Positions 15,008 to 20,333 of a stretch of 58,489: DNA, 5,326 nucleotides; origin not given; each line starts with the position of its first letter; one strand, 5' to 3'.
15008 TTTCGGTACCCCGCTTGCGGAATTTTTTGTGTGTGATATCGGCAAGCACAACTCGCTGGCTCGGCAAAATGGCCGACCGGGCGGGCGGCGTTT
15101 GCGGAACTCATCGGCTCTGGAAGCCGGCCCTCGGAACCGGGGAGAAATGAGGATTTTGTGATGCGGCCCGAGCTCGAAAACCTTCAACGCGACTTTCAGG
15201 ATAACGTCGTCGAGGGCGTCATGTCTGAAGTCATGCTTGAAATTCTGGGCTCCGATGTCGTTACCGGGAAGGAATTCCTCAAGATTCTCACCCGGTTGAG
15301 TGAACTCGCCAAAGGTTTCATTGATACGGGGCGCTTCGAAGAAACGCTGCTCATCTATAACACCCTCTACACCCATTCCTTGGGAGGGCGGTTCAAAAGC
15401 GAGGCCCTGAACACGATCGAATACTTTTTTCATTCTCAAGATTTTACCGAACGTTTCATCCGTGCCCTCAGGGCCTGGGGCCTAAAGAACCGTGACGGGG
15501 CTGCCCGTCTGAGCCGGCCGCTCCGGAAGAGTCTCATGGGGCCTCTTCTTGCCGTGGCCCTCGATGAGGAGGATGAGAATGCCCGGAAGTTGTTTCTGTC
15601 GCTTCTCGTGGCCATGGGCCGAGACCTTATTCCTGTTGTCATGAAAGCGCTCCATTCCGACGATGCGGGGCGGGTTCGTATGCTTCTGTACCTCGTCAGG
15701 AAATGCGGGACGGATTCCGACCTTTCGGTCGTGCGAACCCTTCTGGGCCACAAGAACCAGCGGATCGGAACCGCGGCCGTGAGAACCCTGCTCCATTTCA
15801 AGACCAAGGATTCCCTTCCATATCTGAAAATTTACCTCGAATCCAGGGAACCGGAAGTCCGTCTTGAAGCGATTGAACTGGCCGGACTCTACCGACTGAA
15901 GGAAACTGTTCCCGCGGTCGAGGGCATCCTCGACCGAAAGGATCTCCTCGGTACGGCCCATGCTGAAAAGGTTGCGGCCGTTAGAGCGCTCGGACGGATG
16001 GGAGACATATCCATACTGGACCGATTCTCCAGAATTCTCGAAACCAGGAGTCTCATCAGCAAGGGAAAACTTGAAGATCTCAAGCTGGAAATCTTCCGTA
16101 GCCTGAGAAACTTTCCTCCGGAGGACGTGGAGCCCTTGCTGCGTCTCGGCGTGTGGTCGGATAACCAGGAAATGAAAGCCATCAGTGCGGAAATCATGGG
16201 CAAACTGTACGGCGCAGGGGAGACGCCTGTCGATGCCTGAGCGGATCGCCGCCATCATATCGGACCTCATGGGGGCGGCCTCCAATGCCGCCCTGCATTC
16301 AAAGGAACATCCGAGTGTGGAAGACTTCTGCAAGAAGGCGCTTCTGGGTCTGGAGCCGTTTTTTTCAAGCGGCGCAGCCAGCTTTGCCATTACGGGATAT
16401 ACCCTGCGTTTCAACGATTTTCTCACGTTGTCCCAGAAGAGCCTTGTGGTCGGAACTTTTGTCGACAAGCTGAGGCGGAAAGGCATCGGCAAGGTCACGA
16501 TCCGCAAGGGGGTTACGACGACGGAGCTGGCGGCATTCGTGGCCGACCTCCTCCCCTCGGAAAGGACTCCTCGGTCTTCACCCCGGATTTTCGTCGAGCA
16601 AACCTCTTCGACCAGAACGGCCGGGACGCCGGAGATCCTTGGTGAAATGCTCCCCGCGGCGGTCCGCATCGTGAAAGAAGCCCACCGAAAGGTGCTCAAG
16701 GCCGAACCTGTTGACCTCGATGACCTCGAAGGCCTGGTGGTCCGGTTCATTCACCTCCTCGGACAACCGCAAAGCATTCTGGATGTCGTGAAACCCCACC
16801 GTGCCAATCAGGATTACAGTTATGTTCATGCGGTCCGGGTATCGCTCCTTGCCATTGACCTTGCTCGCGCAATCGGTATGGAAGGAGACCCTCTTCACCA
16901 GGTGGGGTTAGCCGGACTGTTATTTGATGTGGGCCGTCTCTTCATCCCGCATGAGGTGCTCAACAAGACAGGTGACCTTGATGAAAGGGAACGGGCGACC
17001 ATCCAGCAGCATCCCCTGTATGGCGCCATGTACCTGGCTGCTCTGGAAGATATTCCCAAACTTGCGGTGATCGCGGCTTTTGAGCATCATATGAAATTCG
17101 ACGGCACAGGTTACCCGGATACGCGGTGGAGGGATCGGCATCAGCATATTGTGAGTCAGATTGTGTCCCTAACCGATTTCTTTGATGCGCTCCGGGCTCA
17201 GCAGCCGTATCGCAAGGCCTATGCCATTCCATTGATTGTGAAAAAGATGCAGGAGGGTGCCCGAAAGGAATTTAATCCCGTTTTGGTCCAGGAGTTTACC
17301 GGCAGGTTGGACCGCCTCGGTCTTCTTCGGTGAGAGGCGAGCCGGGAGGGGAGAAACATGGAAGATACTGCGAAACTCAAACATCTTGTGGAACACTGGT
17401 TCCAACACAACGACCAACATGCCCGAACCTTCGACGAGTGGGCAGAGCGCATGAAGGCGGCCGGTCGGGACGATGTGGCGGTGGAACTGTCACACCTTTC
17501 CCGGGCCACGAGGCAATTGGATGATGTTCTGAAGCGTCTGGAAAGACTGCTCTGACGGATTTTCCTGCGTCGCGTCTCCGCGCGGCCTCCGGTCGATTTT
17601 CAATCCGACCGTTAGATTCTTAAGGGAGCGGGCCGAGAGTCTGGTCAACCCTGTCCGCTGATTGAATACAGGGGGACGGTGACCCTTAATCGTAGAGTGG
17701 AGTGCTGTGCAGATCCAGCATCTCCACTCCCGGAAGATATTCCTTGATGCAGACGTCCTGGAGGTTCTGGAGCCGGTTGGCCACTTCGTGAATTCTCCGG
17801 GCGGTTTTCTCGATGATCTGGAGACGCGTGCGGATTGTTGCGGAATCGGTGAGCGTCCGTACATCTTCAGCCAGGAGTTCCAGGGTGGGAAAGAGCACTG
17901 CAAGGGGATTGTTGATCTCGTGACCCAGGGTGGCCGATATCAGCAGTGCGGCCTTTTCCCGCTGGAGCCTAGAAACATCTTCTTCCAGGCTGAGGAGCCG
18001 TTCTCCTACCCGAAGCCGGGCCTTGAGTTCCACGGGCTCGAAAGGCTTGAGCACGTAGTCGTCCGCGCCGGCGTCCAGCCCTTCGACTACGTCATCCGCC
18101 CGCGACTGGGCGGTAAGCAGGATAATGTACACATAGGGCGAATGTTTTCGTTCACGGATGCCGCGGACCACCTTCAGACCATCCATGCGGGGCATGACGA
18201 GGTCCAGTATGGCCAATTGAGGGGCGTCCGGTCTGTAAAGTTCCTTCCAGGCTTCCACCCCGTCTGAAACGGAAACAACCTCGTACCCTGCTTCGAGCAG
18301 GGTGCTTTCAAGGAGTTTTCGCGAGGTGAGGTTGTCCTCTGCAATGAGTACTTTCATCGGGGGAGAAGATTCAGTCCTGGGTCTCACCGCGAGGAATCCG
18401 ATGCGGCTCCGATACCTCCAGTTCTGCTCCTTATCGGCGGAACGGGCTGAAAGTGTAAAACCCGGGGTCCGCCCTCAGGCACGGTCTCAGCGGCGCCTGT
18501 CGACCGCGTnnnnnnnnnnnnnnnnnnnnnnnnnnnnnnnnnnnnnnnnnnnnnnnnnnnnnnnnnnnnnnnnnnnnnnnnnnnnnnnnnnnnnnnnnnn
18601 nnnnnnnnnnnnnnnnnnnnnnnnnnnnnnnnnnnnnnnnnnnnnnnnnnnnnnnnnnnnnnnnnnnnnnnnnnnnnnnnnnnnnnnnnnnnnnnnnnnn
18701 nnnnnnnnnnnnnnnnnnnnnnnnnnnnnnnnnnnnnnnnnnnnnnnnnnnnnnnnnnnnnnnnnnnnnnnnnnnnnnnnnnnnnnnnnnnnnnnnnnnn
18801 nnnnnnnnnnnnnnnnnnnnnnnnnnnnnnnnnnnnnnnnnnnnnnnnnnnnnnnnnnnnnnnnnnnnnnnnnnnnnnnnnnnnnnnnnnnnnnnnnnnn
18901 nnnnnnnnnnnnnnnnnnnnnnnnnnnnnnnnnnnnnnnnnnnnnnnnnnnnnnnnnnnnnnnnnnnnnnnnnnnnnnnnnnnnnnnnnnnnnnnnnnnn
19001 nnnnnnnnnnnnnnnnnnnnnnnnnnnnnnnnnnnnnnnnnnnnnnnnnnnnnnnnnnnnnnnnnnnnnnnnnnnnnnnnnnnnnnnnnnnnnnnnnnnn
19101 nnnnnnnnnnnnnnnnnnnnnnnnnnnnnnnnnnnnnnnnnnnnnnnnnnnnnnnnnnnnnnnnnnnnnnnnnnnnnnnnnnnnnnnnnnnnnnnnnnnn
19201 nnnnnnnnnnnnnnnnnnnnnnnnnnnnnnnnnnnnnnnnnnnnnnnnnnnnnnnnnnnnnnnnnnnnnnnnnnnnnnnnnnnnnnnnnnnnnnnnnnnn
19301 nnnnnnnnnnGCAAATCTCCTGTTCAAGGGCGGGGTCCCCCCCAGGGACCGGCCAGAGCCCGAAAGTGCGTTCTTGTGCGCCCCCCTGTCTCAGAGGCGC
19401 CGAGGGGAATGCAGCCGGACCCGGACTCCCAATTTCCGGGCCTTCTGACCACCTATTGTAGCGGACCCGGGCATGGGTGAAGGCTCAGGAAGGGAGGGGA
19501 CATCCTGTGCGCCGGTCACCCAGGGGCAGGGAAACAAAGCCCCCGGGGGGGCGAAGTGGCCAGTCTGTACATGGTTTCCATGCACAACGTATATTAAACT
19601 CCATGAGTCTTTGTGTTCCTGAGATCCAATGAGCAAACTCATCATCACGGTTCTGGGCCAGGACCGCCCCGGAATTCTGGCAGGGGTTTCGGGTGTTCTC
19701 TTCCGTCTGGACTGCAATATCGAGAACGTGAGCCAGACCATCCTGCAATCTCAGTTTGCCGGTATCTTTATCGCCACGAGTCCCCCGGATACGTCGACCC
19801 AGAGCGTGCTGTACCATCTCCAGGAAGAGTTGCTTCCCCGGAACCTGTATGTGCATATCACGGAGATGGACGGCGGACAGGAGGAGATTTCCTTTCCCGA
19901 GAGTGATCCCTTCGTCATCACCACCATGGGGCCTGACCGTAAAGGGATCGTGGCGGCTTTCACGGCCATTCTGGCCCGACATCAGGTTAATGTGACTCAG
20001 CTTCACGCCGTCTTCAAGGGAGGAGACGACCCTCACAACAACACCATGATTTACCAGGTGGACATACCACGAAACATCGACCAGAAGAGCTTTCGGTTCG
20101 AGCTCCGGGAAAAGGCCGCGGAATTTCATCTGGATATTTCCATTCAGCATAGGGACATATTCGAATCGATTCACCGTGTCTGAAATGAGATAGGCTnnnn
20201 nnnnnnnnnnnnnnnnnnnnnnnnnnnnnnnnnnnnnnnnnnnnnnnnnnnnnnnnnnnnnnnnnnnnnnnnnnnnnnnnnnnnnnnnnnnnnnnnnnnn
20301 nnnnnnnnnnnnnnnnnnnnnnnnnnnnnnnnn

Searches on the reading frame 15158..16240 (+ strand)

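Call 60: search_protein_families(library=pfam, proteins=[window:15158-16240:+], max_evalue=0.0001)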
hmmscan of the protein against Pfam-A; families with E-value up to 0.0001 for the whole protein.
window:15158-16240:+ (360 aa): 1 family
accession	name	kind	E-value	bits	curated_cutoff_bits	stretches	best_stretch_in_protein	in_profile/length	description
PF13646.12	HEAT_2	-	8.6e-16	58.4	27.7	2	158-240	1-85/88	HEAT repeats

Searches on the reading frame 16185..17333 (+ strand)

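Call 60: search_protein_families(library=pfam, proteins=[window:16185-17333:+], max_evalue=0.0001)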
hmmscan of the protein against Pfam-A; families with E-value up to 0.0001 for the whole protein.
window:16185-17333:+ (382 aa): 1 family
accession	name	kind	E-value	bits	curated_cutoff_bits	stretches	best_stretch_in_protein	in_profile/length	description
PF13487.12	HD_5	-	2.4e-22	79.9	27.2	1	212-365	14-168/170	HD domain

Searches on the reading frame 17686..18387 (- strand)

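Call 60: search_protein_families(library=pfam, proteins=[window:17686-18387:-], max_evalue=0.0001)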
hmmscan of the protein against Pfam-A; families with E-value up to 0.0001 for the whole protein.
window:17686-18387:- (233 aa): 2 families
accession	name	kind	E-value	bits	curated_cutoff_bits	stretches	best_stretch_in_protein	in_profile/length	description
PF00072.30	Response_reg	-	2e-27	96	30.2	1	13-125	1-110/111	Response regulator receiver domain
PF00512.31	HisKA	-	1.7e-05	25.2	26.9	1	152-209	7-60/66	His Kinase A (phospho-acceptor) domain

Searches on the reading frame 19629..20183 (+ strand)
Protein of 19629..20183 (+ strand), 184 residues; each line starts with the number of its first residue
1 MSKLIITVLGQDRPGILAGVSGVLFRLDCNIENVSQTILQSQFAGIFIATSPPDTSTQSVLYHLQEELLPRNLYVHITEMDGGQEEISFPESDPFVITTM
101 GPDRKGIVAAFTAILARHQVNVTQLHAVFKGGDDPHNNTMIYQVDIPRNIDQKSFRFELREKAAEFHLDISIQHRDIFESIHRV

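Call 11: search_protein_families(library=pfam, proteins=[window:19629-20183:+], max_evalue=0.001)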
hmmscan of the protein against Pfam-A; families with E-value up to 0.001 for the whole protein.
window:19629-20183:+ (184 aa): 5 families
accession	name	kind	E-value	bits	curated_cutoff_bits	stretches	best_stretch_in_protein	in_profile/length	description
PF13740.12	ACT_6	-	4.4e-21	75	23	2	4-57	3-56/76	ACT domain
PF01842.31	ACT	-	5.4e-15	55.3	27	2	5-54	2-50/66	ACT domain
PF13291.12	ACT_4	-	7.6e-07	30.2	27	0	6-46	9-50/80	ACT domain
PF22629.2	ACT_AHAS_ss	-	7.6e-06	26.4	27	0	7-64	2-59/67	AHAS small subunit-like ACT domain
PF13840.12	ACT_7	-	0.00016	21.9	27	0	102-126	18-42/65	ACT domain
